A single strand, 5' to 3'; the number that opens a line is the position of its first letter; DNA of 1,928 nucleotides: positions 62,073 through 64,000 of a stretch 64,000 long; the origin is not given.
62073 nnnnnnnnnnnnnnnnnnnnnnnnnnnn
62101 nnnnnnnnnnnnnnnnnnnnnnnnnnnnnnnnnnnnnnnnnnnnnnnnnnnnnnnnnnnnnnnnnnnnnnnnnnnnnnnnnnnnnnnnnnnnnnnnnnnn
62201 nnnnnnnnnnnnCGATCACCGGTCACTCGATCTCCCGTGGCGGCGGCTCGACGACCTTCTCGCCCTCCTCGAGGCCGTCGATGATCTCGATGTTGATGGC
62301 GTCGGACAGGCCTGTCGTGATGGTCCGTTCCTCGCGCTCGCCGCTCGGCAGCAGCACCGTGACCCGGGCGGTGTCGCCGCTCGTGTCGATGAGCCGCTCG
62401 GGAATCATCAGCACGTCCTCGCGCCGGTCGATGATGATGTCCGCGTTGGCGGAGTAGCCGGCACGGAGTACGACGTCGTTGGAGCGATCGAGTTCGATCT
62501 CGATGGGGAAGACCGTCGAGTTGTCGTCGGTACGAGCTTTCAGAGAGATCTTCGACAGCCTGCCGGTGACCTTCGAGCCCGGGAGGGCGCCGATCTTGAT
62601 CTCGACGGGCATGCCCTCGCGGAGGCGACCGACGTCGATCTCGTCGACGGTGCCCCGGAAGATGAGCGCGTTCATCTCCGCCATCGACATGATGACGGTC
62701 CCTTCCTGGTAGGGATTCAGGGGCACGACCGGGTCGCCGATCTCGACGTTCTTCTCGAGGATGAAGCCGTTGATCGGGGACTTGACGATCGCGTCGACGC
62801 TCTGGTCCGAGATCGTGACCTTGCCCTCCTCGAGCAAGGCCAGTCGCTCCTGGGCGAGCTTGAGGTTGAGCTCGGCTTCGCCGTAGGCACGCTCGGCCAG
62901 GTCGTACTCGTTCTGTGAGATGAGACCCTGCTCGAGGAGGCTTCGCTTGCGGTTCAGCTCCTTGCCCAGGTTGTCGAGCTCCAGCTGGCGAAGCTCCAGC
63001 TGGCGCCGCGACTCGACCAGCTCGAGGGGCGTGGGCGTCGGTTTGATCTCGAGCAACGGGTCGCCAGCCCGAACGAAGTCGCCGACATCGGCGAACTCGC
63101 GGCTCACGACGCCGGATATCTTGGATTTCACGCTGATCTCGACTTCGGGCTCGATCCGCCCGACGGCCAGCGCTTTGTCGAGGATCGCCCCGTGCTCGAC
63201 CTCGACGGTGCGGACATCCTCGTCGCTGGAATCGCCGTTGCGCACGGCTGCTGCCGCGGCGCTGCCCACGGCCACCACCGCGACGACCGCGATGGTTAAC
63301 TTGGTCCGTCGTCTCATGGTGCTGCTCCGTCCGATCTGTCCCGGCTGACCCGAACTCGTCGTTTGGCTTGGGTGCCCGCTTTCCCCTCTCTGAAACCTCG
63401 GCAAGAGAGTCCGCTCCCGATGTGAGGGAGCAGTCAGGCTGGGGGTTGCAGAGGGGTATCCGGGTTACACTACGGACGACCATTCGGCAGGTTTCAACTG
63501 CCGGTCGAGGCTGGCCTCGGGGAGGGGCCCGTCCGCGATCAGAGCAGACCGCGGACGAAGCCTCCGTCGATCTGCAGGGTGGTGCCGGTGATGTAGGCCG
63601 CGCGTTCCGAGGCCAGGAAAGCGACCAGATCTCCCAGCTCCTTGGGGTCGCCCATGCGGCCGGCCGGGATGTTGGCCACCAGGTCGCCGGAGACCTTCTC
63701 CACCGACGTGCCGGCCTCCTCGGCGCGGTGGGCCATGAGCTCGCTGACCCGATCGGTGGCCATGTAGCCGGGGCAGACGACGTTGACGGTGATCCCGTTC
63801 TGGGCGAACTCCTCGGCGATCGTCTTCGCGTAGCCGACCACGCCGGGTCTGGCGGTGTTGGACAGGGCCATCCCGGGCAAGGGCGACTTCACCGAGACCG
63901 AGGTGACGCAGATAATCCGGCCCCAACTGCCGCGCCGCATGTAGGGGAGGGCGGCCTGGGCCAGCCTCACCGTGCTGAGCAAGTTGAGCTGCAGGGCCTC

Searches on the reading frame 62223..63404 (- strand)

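Call 77: search_protein_families(library=pfam, proteins=[window:62223-63404:-], max_evalue=0.00001)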
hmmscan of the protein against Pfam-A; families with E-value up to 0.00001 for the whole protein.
window:62223-63404:- (393 aa): 2 families
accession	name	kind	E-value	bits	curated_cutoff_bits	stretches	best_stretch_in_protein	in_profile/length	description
PF13437.12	HlyD_3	-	1.7e-16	61.3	22.2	1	207-313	2-103/106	HlyD family secretion protein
PF16576.10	HlyD_D23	-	1.2e-14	54.6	30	1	89-287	19-185/214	Barrel-sandwich domain of CusB or HlyD membrane-fusion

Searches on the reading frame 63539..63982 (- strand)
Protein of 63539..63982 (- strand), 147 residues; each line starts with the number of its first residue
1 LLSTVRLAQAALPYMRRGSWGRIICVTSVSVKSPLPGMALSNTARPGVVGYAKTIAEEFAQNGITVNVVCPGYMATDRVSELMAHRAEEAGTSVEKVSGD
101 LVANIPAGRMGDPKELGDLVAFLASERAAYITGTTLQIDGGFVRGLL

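Call 77: search_protein_families(library=pfam, proteins=[window:63539-63982:-], max_evalue=0.00001)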
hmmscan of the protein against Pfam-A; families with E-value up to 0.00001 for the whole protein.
window:63539-63982:- (147 aa): 3 families
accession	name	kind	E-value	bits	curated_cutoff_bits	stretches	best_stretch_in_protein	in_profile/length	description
PF13561.12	adh_short_C2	-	8.7e-31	107.7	27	1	3-142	107-235/236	Enoyl-(Acyl carrier protein) reductase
PF00106.31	adh_short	-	5.9e-18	65.5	26.6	1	2-84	110-192/195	short chain dehydrogenase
PF23441.1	SDR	-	2e-06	27.8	27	1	7-142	129-255/258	SDR-like rossmann domain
